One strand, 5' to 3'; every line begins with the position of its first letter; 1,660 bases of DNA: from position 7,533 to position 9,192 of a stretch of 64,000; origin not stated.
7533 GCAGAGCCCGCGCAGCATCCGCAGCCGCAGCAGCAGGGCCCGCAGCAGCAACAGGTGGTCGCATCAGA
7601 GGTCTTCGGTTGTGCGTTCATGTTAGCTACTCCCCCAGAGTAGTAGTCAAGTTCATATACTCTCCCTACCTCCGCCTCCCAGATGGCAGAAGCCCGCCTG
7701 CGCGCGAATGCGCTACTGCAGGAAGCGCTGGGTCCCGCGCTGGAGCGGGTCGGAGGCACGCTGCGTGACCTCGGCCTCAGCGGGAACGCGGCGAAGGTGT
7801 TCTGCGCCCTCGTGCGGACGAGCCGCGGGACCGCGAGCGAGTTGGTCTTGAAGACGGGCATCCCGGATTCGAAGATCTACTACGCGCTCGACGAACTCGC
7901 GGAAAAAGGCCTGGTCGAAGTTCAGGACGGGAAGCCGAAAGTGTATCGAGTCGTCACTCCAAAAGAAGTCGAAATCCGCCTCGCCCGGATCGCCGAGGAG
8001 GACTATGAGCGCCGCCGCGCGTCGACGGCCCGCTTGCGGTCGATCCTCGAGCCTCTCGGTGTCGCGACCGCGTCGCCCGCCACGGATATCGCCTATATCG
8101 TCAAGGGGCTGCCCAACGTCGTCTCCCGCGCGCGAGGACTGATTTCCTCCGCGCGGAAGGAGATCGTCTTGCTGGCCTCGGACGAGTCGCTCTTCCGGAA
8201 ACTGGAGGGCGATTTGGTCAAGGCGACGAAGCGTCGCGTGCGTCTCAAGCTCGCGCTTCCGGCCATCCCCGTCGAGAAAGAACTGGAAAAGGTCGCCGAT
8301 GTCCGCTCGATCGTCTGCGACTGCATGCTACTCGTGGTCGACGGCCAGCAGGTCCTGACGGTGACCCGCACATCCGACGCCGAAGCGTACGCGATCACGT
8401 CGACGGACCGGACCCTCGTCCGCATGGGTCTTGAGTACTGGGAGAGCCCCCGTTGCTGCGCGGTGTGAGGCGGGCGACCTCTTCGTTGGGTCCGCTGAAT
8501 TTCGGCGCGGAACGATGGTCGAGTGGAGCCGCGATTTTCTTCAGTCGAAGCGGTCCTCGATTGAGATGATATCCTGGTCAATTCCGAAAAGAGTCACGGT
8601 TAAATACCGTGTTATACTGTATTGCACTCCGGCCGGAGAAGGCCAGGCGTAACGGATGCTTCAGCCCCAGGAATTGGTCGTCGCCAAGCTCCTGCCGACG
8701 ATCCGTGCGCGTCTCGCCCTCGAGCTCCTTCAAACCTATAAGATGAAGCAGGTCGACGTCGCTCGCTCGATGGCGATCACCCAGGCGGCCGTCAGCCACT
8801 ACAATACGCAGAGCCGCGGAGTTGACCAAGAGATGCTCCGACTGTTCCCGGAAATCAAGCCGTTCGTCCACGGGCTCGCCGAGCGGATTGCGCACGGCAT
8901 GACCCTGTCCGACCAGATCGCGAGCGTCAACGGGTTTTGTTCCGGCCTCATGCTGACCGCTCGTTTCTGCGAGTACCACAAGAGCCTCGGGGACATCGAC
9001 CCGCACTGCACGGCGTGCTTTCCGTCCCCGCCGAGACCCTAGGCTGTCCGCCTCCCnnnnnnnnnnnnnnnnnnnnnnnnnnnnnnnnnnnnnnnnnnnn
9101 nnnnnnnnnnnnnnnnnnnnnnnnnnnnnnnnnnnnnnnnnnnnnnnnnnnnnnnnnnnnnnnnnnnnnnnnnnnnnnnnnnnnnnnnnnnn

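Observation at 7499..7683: GCA/TGC trinucleotide repeat potentially encoding a 40-aa peptide with 12 cysteines, divergent from a TrmB-family regulator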

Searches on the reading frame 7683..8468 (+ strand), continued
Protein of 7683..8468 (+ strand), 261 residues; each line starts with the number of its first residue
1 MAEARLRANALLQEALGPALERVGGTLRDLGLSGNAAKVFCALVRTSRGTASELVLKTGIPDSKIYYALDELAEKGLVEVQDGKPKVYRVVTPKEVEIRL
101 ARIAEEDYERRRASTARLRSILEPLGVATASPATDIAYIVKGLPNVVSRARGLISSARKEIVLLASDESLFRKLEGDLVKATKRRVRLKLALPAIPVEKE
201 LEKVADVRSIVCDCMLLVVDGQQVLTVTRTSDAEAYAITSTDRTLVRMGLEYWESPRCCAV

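Call 36: predict_structure(alignment_id=A1)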
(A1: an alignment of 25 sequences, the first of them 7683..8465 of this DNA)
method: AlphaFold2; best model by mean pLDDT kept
length: 261 residues; sequences in the alignment: 25
mean_pLDDT: 80.5   pTM: 0.48
mean pLDDT of the five models: 80.5, 78.8, 77.7, 77.4, 70.1
residues with pLDDT >= 90: 56; 70-90: 156; 50-70: 40; < 50: 9
segments of 3 or more residues with pLDDT < 50: 131-134
pLDDT, mean of each block of 10 residues (from residue 1): 57 63 76 83 76 86 89 87 86 80 84 71 52 60 89 93 91 94 93 87 88 87 87 83 87 72 39
secondary structure, 60 per line:
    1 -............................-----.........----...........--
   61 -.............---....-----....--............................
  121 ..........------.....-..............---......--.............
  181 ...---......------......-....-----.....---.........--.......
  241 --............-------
elements in order: H2-29 H35-43 E48-50 H51-58 H62-74 E78-81 E87-90 H93-130 E137-141 H143-156 E160-165 H168-183 E187-192 H199-204 E206-209 E215-219 E223-231 E234-240 H243-254

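Call 58: fold_search(model_id=the predicted structure, library=pdb)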
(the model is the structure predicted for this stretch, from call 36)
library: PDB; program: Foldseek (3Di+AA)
matches with E <= 10: 1612; with E <= 0.001: 69
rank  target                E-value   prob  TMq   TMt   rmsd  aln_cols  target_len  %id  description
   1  5bqt_A                3.0e-17  1.00  0.40  0.40  14.9       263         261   22  Structure of TrmBL2, an archaeal chromatin protein, shows a novel mode of DNA binding. (released 2015-09-02)
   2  5box_A                9.7e-17  1.00  0.39  0.39  16.2       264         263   23  Structure of TrmBL2, an archaeal chromatin protein, shows a novel mode of DNA binding. (released 2015-09-02)
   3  5bpd_D                8.2e-16  1.00  0.36  0.36  14.8       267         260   23  Structure of TrmBL2, an archaeal chromatin protein, shows a novel mode of DNA binding. (released 2015-09-02)
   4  5bpd_B                1.1e-15  1.00  0.38  0.38  15.9       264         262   24  Structure of TrmBL2, an archaeal chromatin protein, shows a novel mode of DNA binding. (released 2015-09-02)
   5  5bpd_C                1.5e-15  1.00  0.36  0.37  14.7       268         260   24  Structure of TrmBL2, an archaeal chromatin protein, shows a novel mode of DNA binding. (released 2015-09-02)
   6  5bpi_D                2.8e-15  1.00  0.37  0.38  14.7       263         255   23  Structure of TrmBL2, an archaeal chromatin protein, shows a novel mode of DNA binding. (released 2015-09-02)
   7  5bpi_C                2.8e-15  1.00  0.37  0.38  14.7       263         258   23  Structure of TrmBL2, an archaeal chromatin protein, shows a novel mode of DNA binding. (released 2015-09-02)
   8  5bqt_B                1.2e-14  1.00  0.37  0.39  14.5       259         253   22  Structure of TrmBL2, an archaeal chromatin protein, shows a novel mode of DNA binding. (released 2015-09-02)
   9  3qph_A                2.3e-11  1.00  0.40  0.32  13.7       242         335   19  The three-dimensional structure of TrmB, a global transcriptional regulator of the hyperthermophilic archaeon Pyrococc (released 2012-05-30)
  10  7e0m_A                4.0e-07  1.00  0.34  0.24   4.4       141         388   16  Crystal structure of phospholipase D (released 2021-12-22)
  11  2f5t_X                4.5e-07  1.00  0.38  0.42   2.7       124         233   18  Crystal Structure of the sugar binding domain of the archaeal transcriptional regulator TrmB (released 2006-02-21)
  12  1byr                  7.3e-07  1.00  0.35  0.57   5.0       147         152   18  CRYSTAL STRUCTURE OF A PHOSPHOLIPASE D FAMILY MEMBER, NUC FROM SALMONELLA TYPHIMURIUM (released 1999-10-19)
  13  8v07_A                7.7e-07  1.00  0.36  0.24   4.9       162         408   15  Crystal structure of mouse PLD3 co-crystallized with 5'Pi-ssDNA for 30 days (released 2024-03-13)
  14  7e0m_B                2.4e-06  1.00  0.34  0.24   4.6       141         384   16  Crystal structure of phospholipase D (released 2021-12-22)
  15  9vbj_A                3.2e-06  1.00  0.38  0.25   5.5       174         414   14  Cryo-EM structure of human PLD4 apo form (released 2025-12-24)
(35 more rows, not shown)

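Call 60: search_protein_families(library=pfam, proteins=[L056:3332-3919:-, L056:2475-3308:-, L056:1741-2499:-, L069:3575-3874:-, L069:2717-3553:-, L051:3577-3882:-, L051:2708-3544:-, L051:2061-2627:-, L064:3205-3501:-, L045:1949-2851:+], max_evalue=0.001)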
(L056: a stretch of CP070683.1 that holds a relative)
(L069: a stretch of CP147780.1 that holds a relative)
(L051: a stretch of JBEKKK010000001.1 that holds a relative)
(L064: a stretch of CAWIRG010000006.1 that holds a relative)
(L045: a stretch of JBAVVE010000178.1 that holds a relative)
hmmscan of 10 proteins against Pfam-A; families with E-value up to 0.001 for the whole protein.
L056:3332-3919:- (195 aa): 2 families
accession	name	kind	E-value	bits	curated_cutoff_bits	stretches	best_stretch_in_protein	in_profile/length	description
PF00881.29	Nitroreductase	-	6.1e-25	88.8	23.5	2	22-85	1-64/167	Nitroreductase family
PF14512.11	TM1586_NiRdase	-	1.8e-19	70.6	27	2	116-186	89-152/215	Putative TM nitroreductase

L056:2475-3308:- (277 aa): 4 families
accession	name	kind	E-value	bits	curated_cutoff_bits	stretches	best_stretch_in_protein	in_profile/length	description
PF13650.11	Asp_protease_2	-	8.8e-25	87.7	24.3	2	149-246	1-90/90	Aspartyl protease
PF13975.11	gag-asp_proteas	-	9.6e-23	81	28.2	2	149-248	1-91/92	gag-polyprotein putative aspartyl protease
PF09668.16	Asp_protease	-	1.4e-06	28.9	26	0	147-255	10-109/109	Aspartyl protease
PF00077.25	RVP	-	1.2e-05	25.9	20.7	0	151-175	9-32/101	Retroviral aspartyl protease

L056:1741-2499:- (252 aa): 17 families
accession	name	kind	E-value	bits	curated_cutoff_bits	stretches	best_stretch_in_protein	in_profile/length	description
PF13847.12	Methyltransf_31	-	1.5e-44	151.6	27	1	75-218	2-142/145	Methyltransferase domain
PF13649.12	Methyltransf_25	-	1.9e-26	93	27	1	80-176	1-97/97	Methyltransferase domain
PF08241.18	Methyltransf_11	-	5.7e-25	88.2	21.2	1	81-180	1-95/95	Methyltransferase domain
PF01209.24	Ubie_methyltran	-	1.6e-22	80.4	20.1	1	73-200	44-169/233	ubiE/COQ5 methyltransferase family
PF08242.18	Methyltransf_12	-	7.1e-15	56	30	1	81-178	1-98/98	Methyltransferase domain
PF13489.12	Methyltransf_23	-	1.2e-12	48.3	27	1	71-204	17-136/164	Methyltransferase domain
PF01135.25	PCMT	-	1.7e-12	48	20.3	1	71-180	68-171/210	Protein-L-isoaspartate(D-aspartate) O-methyltransferase (PCMT)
PF06325.19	PrmA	-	2.2e-11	44.3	22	1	74-200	159-276/296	Ribosomal protein L11 methyltransferase (PrmA)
PF05175.20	MTS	-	5e-09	36.5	23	1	72-180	25-138/170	Methyltransferase small domain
PF02353.26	CMAS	-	3.6e-07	30.2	27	1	72-190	58-174/273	Mycolic acid cyclopropane synthetase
PF05148.21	Methyltransf_8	-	4.6e-07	30.4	27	1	133-185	110-161/219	Hypothetical methyltransferase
PF20922.3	Anamorsin_N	-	4.1e-06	27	27.1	1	109-194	16-102/163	Anamorsin, N-terminal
PF13679.12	Methyltransf_32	-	6e-06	26.7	27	1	75-148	24-104/143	Methyltransferase domain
PF01170.24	UPF0020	-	3.5e-05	24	22.3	1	100-152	75-128/197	RMKL-like, methyltransferase domain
PF00891.24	Methyltransf_2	-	0.00038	20.3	22.3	1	72-222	58-209/210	O-methyltransferase domain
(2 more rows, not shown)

L069:3575-3874:- (99 aa): 1 family
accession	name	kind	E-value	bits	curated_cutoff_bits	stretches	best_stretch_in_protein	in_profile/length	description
PF02627.25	CMD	-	1.5e-08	34.9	23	1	3-50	22-69/84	Carboxymuconolactone decarboxylase family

L069:2717-3553:- (278 aa): 17 families
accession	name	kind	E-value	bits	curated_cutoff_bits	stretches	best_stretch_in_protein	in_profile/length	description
PF13847.12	Methyltransf_31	-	4.2e-43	146.9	27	1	76-222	2-145/145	Methyltransferase domain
PF13649.12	Methyltransf_25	-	7.8e-21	75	27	1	81-177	1-97/97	Methyltransferase domain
PF08241.18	Methyltransf_11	-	4.2e-20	72.6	21.2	1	82-180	1-94/95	Methyltransferase domain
PF01209.24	Ubie_methyltran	-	1.2e-15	58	20.1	1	73-183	43-153/233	ubiE/COQ5 methyltransferase family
PF08242.18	Methyltransf_12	-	2.7e-12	47.7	30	1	82-179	1-98/98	Methyltransferase domain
PF01135.25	PCMT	-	1.6e-10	41.6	20.3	1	72-181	68-171/210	Protein-L-isoaspartate(D-aspartate) O-methyltransferase (PCMT)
PF13489.12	Methyltransf_23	-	8.3e-10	39.1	27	1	73-184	18-119/164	Methyltransferase domain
PF06325.19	PrmA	-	1.2e-08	35.2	22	1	75-186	159-263/296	Ribosomal protein L11 methyltransferase (PrmA)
PF05175.20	MTS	-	5.5e-08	33.1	23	1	75-212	27-164/170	Methyltransferase small domain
PF00891.24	Methyltransf_2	-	2.2e-06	27.6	22.3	1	74-223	59-209/210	O-methyltransferase domain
PF05148.21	Methyltransf_8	-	3.7e-05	24.1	27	1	134-184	110-159/219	Hypothetical methyltransferase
PF02353.26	CMAS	-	5.2e-05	23.1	27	1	73-190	58-173/273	Mycolic acid cyclopropane synthetase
PF20922.3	Anamorsin_N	-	7.9e-05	22.9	27.1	1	125-192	29-92/163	Anamorsin, N-terminal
PF13679.12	Methyltransf_32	-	0.0001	22.7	27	1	76-147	24-102/143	Methyltransferase domain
PF01170.24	UPF0020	-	0.00011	22.4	22.3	1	101-153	75-128/197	RMKL-like, methyltransferase domain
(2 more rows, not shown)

L051:3577-3882:- (101 aa): 1 family
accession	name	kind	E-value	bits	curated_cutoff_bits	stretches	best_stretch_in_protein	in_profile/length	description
PF02627.25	CMD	-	1.3e-09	38.4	23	1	3-50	22-69/84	Carboxymuconolactone decarboxylase family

L051:2708-3544:- (278 aa): 17 families
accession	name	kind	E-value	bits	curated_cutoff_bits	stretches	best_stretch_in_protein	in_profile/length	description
PF13847.12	Methyltransf_31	-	1.5e-43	148.4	27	1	76-222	2-145/145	Methyltransferase domain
PF13649.12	Methyltransf_25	-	5e-22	78.8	27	1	81-177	1-97/97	Methyltransferase domain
PF08241.18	Methyltransf_11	-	1.3e-21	77.4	21.2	1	82-180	1-94/95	Methyltransferase domain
PF01209.24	Ubie_methyltran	-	3.3e-21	76.2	20.1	1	74-201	44-169/233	ubiE/COQ5 methyltransferase family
PF08242.18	Methyltransf_12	-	6.3e-13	49.7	30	1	82-179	1-98/98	Methyltransferase domain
PF01135.25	PCMT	-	4.5e-12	46.6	20.3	1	72-181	68-171/210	Protein-L-isoaspartate(D-aspartate) O-methyltransferase (PCMT)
PF06325.19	PrmA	-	6.4e-10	39.4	22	1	75-196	159-272/296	Ribosomal protein L11 methyltransferase (PrmA)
PF13489.12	Methyltransf_23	-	4.2e-09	36.8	27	1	72-184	17-119/164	Methyltransferase domain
PF05175.20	MTS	-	4e-07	30.3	23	1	74-190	26-144/170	Methyltransferase small domain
PF20922.3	Anamorsin_N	-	1.2e-06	28.8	27.1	1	110-234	12-127/163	Anamorsin, N-terminal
PF05148.21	Methyltransf_8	-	2.8e-06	27.8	27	1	135-186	111-161/219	Hypothetical methyltransferase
PF01170.24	UPF0020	-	1.3e-05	25.4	22.3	1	101-154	75-129/197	RMKL-like, methyltransferase domain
PF01728.25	FtsJ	-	2.1e-05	25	24.1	1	75-228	19-161/181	FtsJ-like methyltransferase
PF02353.26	CMAS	-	4.5e-05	23.4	27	1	73-189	58-172/273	Mycolic acid cyclopropane synthetase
PF13679.12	Methyltransf_32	-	0.00011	22.7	27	1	76-150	24-105/143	Methyltransferase domain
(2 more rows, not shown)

L051:2061-2627:- (188 aa): 1 family
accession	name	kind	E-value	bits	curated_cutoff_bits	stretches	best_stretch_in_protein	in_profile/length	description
PF01613.24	Flavin_Reduct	-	3e-33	115.6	27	1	13-146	5-136/153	Flavin reductase like domain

L064:3205-3501:- (98 aa): 1 family
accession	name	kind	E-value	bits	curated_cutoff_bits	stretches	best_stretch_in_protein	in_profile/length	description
PF02627.25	CMD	-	2.4e-08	34.3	23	1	4-50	23-69/84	Carboxymuconolactone decarboxylase family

L045:1949-2851:+ (300 aa): 4 families
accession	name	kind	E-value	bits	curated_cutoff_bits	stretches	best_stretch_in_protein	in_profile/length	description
PF00892.27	EamA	-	4.3e-35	121.4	28.2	2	7-137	5-133/135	EamA-like transporter family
PF03151.22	TPT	-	6.9e-07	29.4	30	1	30-135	30-133/291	Triose-phosphate Transporter family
PF06027.18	SLC35F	-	8.9e-05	22.6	21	0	9-163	15-173/299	Solute carrier family 35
PF16913.11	PUNUT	-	0.00073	19.3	30.6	1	52-145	58-152/321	Purine nucleobase transmembrane transport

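Call 69: find_encoding_contigs(protein=window:7683-8468:+, flank=3000, max_places=3)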
Protein window:7683-8468:+ (261 aa): 8 contigs read that carry it; 3 places shown.
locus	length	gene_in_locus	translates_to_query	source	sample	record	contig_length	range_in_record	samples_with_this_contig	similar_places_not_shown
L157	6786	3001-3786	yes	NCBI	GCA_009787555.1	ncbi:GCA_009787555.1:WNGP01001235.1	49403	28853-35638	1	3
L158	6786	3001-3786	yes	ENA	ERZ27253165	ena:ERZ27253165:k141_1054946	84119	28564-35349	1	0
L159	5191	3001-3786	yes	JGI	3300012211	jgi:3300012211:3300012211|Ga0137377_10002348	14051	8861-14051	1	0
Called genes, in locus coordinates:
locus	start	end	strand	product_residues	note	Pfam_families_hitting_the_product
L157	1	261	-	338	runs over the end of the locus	-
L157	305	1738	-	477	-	PF07191:Zn_ribbon_6 (faint), PF12773:DZR (faint)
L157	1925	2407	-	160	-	-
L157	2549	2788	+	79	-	-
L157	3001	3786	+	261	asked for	PF01978:TrmB, PF11495:TrmB_EBD_N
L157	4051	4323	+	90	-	-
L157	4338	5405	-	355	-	PF13439:Glyco_transf_4, PF00534:Glycos_transf_1, PF13692:Glyco_trans_1_4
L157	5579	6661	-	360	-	PF13439:Glyco_transf_4, PF00534:Glycos_transf_1, PF13692:Glyco_trans_1_4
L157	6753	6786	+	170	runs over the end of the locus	PF13489:Methyltransf_23 (weak), PF08241:Methyltransf_11 (weak)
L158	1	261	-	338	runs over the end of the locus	-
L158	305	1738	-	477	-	PF07191:Zn_ribbon_6 (faint), PF12773:DZR (faint)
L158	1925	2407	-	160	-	-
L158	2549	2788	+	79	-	-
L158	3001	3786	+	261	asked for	PF01978:TrmB, PF11495:TrmB_EBD_N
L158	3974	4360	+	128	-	-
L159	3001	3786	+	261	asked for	PF01978:TrmB, PF11495:TrmB_EBD_N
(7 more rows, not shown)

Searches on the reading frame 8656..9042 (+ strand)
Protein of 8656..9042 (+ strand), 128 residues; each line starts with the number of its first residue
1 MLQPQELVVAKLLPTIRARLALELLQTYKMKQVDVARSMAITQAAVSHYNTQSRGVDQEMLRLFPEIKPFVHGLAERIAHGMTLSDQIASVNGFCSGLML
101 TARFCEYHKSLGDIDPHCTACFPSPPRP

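Call 7: search_protein_families(library=pfam, proteins=[window:8656-9042:+], max_evalue=0.1)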
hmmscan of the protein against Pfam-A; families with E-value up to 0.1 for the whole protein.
window:8656-9042:+ (128 aa): 0 families

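Call 8: search_protein_families(library=ncbifam, proteins=[window:8656-9042:+], max_evalue=0.1)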
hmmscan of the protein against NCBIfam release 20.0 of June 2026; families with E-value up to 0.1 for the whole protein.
window:8656-9042:+ (128 aa): 1 family
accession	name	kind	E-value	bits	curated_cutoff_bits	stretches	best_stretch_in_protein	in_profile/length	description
TIGR00180.1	parB_part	domain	0.068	12.9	58.45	1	13-68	104-158/186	ParB/RepB/Spo0J family partition protein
